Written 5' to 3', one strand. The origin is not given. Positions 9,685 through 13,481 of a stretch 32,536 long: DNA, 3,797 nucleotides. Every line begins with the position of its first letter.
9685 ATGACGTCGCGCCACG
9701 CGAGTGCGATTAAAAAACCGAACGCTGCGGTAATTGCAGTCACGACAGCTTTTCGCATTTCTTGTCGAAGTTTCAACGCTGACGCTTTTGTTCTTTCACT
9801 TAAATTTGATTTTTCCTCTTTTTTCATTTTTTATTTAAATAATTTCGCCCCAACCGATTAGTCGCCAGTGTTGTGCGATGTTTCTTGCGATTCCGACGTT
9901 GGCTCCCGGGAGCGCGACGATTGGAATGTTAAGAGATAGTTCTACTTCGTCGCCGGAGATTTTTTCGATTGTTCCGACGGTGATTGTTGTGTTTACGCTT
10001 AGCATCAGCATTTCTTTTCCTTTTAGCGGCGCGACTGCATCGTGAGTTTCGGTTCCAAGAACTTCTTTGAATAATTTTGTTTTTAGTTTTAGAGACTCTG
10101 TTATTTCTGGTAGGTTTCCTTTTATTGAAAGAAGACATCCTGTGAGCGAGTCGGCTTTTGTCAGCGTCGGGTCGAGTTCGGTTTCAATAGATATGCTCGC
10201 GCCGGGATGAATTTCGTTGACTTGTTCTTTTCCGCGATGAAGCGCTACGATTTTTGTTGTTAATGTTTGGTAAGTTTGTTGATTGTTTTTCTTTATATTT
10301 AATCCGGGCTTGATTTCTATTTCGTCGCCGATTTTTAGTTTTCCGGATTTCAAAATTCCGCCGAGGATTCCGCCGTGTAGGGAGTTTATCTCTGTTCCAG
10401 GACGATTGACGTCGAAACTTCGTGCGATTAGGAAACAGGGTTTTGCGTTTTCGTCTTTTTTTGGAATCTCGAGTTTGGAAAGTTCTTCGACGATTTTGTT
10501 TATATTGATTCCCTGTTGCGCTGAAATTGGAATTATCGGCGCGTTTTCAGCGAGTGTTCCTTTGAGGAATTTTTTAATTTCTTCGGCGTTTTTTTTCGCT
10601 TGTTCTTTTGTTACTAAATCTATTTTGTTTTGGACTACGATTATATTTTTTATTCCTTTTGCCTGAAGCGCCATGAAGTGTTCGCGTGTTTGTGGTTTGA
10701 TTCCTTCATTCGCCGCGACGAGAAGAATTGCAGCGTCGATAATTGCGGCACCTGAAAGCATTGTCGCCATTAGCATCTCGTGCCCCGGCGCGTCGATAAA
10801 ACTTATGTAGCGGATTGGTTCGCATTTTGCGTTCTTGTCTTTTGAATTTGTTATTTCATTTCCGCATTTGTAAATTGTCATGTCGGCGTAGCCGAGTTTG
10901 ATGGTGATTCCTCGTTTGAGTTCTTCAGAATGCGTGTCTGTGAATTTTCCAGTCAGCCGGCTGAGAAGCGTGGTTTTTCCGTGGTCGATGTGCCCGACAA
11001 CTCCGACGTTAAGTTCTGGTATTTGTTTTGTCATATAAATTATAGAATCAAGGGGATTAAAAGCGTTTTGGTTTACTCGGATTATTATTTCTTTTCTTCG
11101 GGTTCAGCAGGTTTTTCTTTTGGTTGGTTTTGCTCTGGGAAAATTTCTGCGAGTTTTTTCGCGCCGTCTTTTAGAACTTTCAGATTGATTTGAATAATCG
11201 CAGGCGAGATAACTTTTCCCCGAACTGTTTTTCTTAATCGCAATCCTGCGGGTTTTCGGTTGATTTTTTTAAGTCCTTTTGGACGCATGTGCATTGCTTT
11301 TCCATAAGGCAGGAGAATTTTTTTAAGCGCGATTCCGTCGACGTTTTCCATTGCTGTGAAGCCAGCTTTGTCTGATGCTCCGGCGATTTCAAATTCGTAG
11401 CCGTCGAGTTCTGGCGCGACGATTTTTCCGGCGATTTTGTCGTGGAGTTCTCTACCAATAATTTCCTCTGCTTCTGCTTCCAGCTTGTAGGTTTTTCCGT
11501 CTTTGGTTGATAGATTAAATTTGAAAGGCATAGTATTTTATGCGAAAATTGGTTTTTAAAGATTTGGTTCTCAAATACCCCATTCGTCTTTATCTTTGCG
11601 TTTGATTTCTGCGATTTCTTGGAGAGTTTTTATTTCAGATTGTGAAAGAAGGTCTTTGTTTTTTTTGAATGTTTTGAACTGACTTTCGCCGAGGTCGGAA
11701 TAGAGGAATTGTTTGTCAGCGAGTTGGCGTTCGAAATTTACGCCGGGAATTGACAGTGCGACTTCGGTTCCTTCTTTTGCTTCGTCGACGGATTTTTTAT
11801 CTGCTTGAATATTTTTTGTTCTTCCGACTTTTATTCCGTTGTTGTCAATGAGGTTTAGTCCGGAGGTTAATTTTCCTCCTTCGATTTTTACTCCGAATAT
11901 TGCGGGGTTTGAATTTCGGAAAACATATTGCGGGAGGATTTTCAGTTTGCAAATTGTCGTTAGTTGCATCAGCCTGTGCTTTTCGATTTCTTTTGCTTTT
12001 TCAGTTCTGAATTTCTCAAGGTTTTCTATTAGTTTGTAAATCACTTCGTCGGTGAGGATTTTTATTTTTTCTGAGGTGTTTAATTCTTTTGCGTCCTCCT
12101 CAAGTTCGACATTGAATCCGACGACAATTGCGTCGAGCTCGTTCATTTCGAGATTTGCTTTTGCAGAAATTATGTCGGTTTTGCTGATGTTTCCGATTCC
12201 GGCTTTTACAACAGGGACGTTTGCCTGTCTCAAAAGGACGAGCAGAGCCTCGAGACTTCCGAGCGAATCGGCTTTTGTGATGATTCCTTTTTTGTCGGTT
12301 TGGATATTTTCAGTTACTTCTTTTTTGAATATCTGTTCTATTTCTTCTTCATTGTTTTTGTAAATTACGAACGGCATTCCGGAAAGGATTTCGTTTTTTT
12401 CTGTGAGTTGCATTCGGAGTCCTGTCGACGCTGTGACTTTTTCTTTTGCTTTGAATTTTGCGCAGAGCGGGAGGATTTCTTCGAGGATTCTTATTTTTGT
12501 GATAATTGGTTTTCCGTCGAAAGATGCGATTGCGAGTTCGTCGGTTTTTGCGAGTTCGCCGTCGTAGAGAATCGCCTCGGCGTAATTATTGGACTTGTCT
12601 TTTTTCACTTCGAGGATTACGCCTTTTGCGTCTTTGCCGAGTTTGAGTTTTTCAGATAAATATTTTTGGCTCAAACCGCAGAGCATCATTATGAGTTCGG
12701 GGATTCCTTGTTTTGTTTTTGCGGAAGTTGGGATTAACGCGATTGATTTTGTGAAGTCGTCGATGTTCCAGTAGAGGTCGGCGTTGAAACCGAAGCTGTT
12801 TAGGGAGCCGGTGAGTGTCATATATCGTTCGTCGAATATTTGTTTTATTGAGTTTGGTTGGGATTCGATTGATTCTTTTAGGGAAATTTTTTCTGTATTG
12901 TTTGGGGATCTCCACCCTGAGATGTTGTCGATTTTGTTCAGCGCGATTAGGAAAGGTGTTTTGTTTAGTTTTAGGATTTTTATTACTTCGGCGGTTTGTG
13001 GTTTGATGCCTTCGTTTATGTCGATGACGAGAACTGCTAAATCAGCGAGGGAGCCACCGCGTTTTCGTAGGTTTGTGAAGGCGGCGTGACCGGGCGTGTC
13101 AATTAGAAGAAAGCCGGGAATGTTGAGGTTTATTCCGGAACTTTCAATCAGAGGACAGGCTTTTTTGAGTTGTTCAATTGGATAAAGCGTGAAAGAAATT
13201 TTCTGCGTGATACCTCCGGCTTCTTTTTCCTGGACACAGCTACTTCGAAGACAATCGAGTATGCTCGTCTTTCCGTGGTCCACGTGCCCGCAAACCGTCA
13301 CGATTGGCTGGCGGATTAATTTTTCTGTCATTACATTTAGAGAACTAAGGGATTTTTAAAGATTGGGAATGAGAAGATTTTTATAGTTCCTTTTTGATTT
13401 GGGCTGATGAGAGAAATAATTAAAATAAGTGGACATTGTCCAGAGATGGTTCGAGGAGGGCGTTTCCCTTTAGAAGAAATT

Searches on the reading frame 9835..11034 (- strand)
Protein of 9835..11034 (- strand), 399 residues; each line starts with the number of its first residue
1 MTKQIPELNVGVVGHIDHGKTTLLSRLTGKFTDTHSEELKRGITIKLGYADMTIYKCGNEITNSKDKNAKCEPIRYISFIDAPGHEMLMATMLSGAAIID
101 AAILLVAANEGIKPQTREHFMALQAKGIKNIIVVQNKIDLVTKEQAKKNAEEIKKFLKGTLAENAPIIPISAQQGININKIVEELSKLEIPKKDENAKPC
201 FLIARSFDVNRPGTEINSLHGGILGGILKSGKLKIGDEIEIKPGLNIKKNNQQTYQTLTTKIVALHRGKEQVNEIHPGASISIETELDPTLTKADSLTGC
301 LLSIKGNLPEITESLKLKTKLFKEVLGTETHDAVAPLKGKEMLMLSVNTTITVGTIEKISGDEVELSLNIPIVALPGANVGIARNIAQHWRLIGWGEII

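Call 45: search_protein_families(library=pfam, max_evalue=0.001, proteins=[window:9835-11034:-])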
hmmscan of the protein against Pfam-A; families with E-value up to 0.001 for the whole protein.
window:9835-11034:- (399 aa): 6 families
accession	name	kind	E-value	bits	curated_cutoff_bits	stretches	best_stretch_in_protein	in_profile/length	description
PF00009.33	GTP_EFTU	-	4e-38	131.3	26.5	1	8-187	4-184/188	Elongation factor Tu GTP binding domain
PF09173.17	eIF2_C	-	1.6e-25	89.5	22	1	314-398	2-86/86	Initiation factor eIF2 gamma, C terminal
PF01926.29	MMR_HSR1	-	5.5e-07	30.1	21.9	1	9-137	1-113/113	50S ribosome-binding GTPase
PF03144.31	GTP_EFTU_D2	-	4.9e-06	27.3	30.3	1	221-287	1-60/73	Elongation factor Tu domain 2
PF03193.22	RsgA_GTPase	-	8.5e-06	26.1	30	1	96-187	20-106/174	RsgA GTPase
PF16897.10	MMR_HSR1_Xtn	-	0.00019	21.8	35.2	1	130-185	57-100/106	C-terminal region of MMR_HSR1 domain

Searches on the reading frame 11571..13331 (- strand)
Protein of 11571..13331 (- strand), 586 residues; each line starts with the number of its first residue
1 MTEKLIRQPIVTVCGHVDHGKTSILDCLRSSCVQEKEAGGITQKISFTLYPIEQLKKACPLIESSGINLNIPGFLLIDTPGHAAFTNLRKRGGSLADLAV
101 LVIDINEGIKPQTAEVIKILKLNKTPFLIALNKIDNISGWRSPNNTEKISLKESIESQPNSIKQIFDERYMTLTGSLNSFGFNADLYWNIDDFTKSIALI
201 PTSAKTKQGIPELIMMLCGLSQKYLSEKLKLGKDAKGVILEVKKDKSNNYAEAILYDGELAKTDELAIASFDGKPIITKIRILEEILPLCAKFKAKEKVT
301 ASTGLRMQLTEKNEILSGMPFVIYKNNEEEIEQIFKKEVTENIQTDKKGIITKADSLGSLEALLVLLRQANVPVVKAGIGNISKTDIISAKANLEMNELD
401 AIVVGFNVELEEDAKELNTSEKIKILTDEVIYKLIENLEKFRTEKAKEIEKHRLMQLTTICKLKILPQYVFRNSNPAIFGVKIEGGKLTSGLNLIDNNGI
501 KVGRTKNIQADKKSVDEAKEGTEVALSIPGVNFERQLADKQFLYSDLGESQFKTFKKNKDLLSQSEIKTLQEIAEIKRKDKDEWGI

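Call 45: search_protein_families(library=pfam, max_evalue=0.001, proteins=[window:11571-13331:-])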
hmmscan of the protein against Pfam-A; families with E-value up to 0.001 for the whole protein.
window:11571-13331:- (586 aa): 4 families
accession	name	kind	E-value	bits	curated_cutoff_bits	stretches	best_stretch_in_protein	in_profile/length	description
PF00009.33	GTP_EFTU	-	2e-33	116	26.5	1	10-218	5-183/188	Elongation factor Tu GTP binding domain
PF14578.12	GTP_EFTU_D4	-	8.7e-21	74.1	23.8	1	462-544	4-86/86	Elongation factor Tu domain 4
PF11987.13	IF-2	-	1.1e-20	74.2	27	1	326-438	7-116/117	Translation-initiation factor 2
PF01926.29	MMR_HSR1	-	9.2e-08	32.6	21.9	1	11-133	2-113/113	50S ribosome-binding GTPase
